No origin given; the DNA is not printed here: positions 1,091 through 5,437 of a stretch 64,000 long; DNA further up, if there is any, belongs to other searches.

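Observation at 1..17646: Candidate novel system: regulator-linked operon of giant cysteine-free proteins with small acidic and coiled-coil partners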

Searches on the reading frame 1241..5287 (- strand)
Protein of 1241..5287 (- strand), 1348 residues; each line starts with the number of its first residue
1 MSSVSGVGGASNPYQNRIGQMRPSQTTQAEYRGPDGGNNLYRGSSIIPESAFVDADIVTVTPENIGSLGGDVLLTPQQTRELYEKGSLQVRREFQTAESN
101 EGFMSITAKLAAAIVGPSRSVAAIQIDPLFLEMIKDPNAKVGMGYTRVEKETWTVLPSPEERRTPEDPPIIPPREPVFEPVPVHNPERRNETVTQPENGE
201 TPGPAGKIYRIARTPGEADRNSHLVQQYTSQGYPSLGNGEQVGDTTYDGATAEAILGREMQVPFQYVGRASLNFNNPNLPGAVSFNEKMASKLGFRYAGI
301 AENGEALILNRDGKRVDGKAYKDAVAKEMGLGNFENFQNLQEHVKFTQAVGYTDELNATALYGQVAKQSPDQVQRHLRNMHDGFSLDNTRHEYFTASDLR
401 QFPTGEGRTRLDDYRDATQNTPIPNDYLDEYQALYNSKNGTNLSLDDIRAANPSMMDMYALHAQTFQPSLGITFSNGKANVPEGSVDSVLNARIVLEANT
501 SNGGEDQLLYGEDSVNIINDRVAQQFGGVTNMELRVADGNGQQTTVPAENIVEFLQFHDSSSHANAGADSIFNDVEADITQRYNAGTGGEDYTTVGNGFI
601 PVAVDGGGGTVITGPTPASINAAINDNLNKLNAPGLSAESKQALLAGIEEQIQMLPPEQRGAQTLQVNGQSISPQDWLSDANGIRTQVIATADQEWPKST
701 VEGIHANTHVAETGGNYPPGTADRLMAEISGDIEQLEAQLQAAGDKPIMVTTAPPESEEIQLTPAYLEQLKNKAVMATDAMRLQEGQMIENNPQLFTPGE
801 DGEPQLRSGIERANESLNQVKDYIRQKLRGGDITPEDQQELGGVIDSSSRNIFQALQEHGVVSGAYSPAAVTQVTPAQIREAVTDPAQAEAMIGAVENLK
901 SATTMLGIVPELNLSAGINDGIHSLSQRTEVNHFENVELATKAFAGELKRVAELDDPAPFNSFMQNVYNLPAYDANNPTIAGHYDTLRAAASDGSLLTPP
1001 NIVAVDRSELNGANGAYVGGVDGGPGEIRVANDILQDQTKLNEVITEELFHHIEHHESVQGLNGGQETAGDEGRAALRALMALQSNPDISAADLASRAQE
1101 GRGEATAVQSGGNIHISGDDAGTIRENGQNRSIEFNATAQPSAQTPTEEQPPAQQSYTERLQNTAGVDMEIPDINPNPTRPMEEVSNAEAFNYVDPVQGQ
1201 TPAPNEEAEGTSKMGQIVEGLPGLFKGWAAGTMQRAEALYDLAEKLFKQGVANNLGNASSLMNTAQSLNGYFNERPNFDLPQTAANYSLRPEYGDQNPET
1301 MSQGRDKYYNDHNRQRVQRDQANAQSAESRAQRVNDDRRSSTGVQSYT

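Call 6: search_protein_families(library=pfam, proteins=[window:1241-5287:-], max_evalue=0.1)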
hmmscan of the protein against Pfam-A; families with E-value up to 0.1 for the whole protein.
window:1241-5287:- (1348 aa): 0 families

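Call 24: find_homologous_proteins(query=window:1241-5287:-, max_evalue=0.001)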
Query window:1241-5287:- (1348 aa): 18 proteins with E <= 0.001 among 8000 candidates.
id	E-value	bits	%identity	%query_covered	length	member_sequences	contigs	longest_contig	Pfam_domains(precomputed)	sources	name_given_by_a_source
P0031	0.0e+0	3014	100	100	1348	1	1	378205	-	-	-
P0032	0.0e+0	1134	47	97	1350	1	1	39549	-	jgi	jgi:hypothetical protein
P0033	0.0e+0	1096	47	97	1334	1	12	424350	-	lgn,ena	-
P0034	6.5e-185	636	41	40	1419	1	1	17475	-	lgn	-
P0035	3.9e-99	352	31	90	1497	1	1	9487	-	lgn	-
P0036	8.9e-76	274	29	88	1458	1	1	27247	-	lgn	-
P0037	3.3e-75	272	35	37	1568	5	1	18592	-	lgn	-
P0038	1.9e-74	270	34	37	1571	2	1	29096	-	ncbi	-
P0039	1.8e-66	243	30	18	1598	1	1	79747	-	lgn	-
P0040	2.6e-65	240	31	37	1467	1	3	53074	-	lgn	-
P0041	6.4e-60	222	34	19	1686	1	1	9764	-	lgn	-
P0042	1.2e-55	208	29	26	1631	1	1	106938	-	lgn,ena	-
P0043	2.2e-50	190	57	9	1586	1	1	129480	-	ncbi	ncbi:MAG: hypothetical protein ACO1RX_21650 [Candidatus Sericytochromatia bacterium]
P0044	1.6e-47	181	65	8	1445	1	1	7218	-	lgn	-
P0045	9.3e-45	171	55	8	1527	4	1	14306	-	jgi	jgi:hypothetical protein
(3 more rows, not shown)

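Call 25: find_encoding_contigs(protein=P0043, flank=10000, max_places=1)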
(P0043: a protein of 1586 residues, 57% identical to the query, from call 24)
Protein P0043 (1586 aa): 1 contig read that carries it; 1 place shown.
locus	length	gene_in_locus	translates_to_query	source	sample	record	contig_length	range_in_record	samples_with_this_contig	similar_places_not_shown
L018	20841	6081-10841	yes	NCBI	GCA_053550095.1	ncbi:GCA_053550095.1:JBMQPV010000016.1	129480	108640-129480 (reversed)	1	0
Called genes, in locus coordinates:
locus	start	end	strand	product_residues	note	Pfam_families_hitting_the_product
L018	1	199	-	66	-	?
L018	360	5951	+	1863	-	-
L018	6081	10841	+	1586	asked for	-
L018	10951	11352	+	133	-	-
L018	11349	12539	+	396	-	-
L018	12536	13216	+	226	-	PF03099:BPL_LplA_LipB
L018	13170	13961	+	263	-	-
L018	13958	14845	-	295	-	PF01509:TruB_N, PF09157:TruB-C_2 (faint), PF16198:TruB_C_2 (weak)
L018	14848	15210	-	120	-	PF02033:RBFA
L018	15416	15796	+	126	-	-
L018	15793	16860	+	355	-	PF00850:Hist_deacetyl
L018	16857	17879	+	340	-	PF00365:PFK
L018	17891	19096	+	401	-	PF01209:Ubie_methyltran, PF05175:MTS, PF08003:Methyltransf_9 (weak), PF13489:Methyltransf_23, PF08241:Methyltransf_11, PF08242:Methyltransf_12, PF13649:Methyltransf_25, PF13847:Methyltransf_31, +1 more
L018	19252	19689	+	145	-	PF13424:TPR_12 (faint), PF13428:TPR_14 (faint), PF13414:TPR_11 (faint)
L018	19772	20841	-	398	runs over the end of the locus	PF03453:MoeA_N, PF00994:MoCF_biosynth, PF03454:MoeA_C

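Call 26: find_encoding_contigs(protein=P0042, flank=10000, max_places=1)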
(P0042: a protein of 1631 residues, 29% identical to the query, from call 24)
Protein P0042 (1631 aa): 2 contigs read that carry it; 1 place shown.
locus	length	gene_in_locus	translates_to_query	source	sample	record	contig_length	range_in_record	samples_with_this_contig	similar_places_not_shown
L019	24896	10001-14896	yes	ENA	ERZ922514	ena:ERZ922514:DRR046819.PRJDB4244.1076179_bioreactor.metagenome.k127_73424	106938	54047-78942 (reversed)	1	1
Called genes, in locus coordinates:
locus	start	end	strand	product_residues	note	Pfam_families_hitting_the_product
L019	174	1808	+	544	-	-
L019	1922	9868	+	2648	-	-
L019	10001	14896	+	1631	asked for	-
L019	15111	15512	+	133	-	PF11838:ERAP1_C (weak)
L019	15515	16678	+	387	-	-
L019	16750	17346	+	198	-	PF03099:BPL_LplA_LipB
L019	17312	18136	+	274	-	-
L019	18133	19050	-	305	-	PF01509:TruB_N, PF16198:TruB_C_2 (weak)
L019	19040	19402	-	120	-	PF02033:RBFA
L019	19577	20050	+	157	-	-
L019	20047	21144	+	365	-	PF00850:Hist_deacetyl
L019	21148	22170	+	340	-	PF00365:PFK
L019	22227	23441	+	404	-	PF13489:Methyltransf_23, PF01209:Ubie_methyltran (weak), PF05175:MTS, PF08003:Methyltransf_9 (weak), PF08241:Methyltransf_11, PF08242:Methyltransf_12, PF13649:Methyltransf_25, PF13847:Methyltransf_31, +1 more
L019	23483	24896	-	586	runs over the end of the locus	PF00112:Peptidase_C1, PF13529:Peptidase_C39_2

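Call 27: find_encoding_contigs(protein=P0033, flank=10000, max_places=1)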
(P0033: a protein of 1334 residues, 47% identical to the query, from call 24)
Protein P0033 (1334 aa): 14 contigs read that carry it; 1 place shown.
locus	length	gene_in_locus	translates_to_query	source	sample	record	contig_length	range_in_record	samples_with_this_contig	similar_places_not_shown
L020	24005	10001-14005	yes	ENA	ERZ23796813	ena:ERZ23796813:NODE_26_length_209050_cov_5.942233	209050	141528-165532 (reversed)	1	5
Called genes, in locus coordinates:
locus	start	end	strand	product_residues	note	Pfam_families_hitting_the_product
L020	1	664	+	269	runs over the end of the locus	-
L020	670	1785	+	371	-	-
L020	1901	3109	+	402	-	-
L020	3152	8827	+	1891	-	-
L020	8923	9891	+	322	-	-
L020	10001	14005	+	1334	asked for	-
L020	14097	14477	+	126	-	-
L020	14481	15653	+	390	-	-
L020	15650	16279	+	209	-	PF03099:BPL_LplA_LipB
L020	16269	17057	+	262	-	-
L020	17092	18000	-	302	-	PF01509:TruB_N, PF16198:TruB_C_2 (weak)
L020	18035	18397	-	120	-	PF02033:RBFA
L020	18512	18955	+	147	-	-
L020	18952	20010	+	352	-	PF00850:Hist_deacetyl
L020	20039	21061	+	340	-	PF00365:PFK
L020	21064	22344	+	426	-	PF01209:Ubie_methyltran (weak), PF01596:Methyltransf_3, PF05175:MTS, PF13489:Methyltransf_23, PF13847:Methyltransf_31, PF08241:Methyltransf_11, PF08242:Methyltransf_12, PF13649:Methyltransf_25, +1 more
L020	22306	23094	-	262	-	PF00106:adh_short, PF08659:KR, PF23441:SDR (faint), PF13561:adh_short_C2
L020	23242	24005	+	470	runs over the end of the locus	PF02447:GntP_permease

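Call 38: search_protein_families(library=pfam, alignment_id=A2, max_evalue=1)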
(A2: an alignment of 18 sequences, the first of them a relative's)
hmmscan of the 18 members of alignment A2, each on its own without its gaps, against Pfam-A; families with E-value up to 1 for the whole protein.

A. member 1, P0031 (1348 aa): 0 families

B. families by the number of members that match (of 18 scanned): 25 families
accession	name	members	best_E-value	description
PF09134.16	Invasin_D3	2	0.0045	Invasin, domain 3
PF03453.22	MoeA_N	2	0.02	MoeA N-terminal region (domain I and II)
PF09787.14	Golgin_A5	1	5.6e-06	Golgin subfamily A member 5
PF14282.11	FlxA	1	0.0089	FlxA-like protein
PF06818.20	Fez1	1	0.01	Fez1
PF16888.10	YwqH-like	1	0.01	YwqH-like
PF08149.16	BING4CT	1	0.012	BING4CT (NUC141) domain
PF06419.17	COG6_N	1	0.012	Conserved oligomeric complex COG6, N-terminal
PF10046.14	BLOC1_2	1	0.016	Biogenesis of lysosome-related organelles complex-1 subunit 2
PF03938.19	OmpH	1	0.033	Outer membrane protein (OmpH-like)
PF09969.14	DUF2203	1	0.037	Uncharacterized conserved protein (DUF2203)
PF00994.29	MoCF_biosynth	1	0.041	Probable molybdopterin binding domain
PF09392.15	T3SS_needle_F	1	0.058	Type III secretion needle MxiH, YscF, SsaG, EprI, PscF, EscF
PF08535.16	KorB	1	0.15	KorB domain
PF06798.17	PrkA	1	0.16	PrkA serine protein kinase C-terminal domain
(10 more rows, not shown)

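Call 45: search_solved_structures(query=A3, max_evalue=1)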
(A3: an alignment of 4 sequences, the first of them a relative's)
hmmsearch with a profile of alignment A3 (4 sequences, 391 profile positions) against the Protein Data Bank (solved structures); distinct sequences matched with E-value up to 1: 7.
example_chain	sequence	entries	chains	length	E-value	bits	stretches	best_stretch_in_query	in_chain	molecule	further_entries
2k9l_A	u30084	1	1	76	0.026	16.7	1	318-376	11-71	RNA polymerase sigma factor RpoN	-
8b8a_A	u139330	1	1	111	0.088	14.9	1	306-347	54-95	Phosphoprotein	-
2k9m_A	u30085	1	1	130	0.12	14.5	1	319-377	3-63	RNA polymerase sigma factor RpoN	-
9n0q_B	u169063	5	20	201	0.29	13.2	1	306-346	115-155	P protein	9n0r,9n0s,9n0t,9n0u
9q3a_D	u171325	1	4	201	0.29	13.2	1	306-346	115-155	Isoform p24 of Phosphoprotein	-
9x1v_B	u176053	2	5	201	0.3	13.2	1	306-346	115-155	Phosphoprotein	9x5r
8bs7_A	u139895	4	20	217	0.34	13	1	306-346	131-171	Phosphoprotein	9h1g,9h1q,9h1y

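Call 47: search_solved_structures(query=A2, max_evalue=1)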
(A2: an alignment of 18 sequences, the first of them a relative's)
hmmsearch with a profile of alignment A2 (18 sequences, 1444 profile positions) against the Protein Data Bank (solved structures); distinct sequences matched with E-value up to 1: 3.
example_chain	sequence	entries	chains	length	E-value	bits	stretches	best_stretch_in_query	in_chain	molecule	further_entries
2vrz_A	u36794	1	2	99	0.022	16.3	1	895-960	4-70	VIRULENCE FACTOR ESXA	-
2vs0_A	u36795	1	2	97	0.028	16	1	896-960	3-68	VIRULENCE FACTOR ESXA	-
1wp7_A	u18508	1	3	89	0.3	12.6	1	773-851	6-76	fusion protein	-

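Call 57: search_protein_families(library=ncbifam, proteins=[window:1241-5287:-, L020:14481-15653:+], max_evalue=0.1)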
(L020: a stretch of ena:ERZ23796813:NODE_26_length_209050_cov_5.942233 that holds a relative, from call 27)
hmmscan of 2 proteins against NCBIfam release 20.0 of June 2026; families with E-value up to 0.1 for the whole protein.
window:1241-5287:- (1348 aa): 0 families

L020:14481-15653:+ (390 aa): 3 families
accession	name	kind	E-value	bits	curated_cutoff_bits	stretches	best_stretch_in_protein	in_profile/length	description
TIGR02168.1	SMC_prok_B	equivalog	0.0007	17.4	567.35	1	152-377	681-917/1181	chromosome segregation protein SMC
NF046065.1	MtxRegRemB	equivalog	0.014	15.6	40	1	43-88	4-48/84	extracellular matrix regulator RemB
NF040877.1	SE1832_fam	equivalog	0.019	14.9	45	0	133-175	4-46/51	SE1832 family protein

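Call 58: search_protein_families(library=phrogs, proteins=[window:1241-5287:-, L020:14481-15653:+], max_evalue=0.1)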
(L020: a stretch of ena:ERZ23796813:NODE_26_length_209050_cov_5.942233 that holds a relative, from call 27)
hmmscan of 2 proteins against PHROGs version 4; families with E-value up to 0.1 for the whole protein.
window:1241-5287:- (1348 aa): 0 families

L020:14481-15653:+ (390 aa): 1 family
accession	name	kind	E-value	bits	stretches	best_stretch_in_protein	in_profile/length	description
phrog_8879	-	unknown function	0.093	13.9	0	160-188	27-56/64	-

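Call 66: find_related_loci(query=A3, collection=viral_contigs, flank=5000)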
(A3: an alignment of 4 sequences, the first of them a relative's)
Query A3 (390 aa) in viral_contigs; peptide patterns used: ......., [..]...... (x = any residue, [..] = any of these).
105 stretches matched a pattern, but none encodes a relative of the query by tblastn (E <= 1e-3).

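Call 67: find_homologous_proteins(query=L020:14481-15653:+, max_evalue=0.001)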
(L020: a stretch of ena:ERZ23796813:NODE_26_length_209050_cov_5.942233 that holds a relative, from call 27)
Query L020:14481-15653:+ (390 aa): 53 proteins with E <= 0.001 among 5639 candidates.
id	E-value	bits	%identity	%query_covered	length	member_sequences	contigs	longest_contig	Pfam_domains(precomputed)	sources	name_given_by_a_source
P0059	8.3e-219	744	92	100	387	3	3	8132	-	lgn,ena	-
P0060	2.1e-217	739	90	99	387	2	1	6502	-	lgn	-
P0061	1.4e-204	697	85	100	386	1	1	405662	-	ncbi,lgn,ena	-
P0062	2.7e-201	686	86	98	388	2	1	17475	-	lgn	-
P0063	8.8e-200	681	84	98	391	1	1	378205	-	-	-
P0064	1.9e-198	677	84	98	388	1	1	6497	-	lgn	-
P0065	5.5e-198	675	84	99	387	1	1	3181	-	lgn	-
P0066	4.0e-196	669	83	99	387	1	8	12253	-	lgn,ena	-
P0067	1.6e-173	595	74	97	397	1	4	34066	-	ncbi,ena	-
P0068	1.2e-165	569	72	97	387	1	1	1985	-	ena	-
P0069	1.3e-156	539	67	98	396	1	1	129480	-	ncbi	ncbi:MAG: hypothetical protein ACO1RX_21640 [Candidatus Sericytochromatia bacterium]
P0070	2.5e-153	529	66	99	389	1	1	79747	-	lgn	-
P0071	3.5e-153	528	68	96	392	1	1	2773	-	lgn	-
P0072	1.6e-151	523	67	94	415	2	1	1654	-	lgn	-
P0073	2.1e-150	519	66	97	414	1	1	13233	-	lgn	-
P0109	1.3e-97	345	49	89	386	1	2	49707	-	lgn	-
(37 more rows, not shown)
